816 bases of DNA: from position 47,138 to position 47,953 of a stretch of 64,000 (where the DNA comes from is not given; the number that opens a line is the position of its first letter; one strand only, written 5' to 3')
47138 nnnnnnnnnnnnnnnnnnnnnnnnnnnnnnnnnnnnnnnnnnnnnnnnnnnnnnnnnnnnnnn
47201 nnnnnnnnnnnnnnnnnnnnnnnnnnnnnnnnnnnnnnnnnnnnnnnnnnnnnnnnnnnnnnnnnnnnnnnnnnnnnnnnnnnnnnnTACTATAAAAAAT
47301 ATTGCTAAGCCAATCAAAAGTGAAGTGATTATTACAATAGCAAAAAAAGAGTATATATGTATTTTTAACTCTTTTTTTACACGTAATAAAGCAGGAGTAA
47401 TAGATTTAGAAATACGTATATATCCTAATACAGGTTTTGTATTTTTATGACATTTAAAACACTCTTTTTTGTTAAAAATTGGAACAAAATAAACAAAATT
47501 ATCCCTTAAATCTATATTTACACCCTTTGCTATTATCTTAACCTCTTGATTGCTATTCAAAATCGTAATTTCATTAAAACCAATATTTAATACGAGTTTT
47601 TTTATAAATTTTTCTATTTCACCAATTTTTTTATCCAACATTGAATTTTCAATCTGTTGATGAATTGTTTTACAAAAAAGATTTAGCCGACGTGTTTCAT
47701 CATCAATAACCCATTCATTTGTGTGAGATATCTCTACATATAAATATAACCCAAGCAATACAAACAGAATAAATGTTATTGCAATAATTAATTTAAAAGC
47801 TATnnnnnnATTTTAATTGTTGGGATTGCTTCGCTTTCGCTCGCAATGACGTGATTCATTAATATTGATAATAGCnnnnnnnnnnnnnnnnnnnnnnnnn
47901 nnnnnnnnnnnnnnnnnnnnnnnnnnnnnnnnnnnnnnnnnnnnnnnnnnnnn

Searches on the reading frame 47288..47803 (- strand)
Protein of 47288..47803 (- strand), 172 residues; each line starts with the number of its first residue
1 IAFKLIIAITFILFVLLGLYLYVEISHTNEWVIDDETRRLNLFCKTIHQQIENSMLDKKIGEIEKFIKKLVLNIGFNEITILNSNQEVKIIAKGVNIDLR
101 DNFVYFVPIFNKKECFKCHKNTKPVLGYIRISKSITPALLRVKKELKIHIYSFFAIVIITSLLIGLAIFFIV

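Call 75: search_solved_structures(query=window:47288-47803:-, max_evalue=1)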
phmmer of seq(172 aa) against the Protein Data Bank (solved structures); distinct sequences matched with E-value up to 1: 4.
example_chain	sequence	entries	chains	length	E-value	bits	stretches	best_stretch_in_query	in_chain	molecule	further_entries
4v8p_BF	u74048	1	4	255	0.012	18.7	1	58-154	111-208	RPL7A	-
1dk4_A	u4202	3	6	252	0.079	16.1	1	54-128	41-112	INOSITOL MONOPHOSPHATASE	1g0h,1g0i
3jbn_AJ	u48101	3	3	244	0.43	13.7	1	60-154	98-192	60S ribosomal protein eL8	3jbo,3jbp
3j79_J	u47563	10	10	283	0.55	13.3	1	60-154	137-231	60S ribosomal protein eL8 | 60S ribosomal protein L7-3, putative | 60S ribosomal protein L7a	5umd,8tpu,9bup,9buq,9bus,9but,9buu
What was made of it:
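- Tried and rejected: No meaningful match (call 75).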
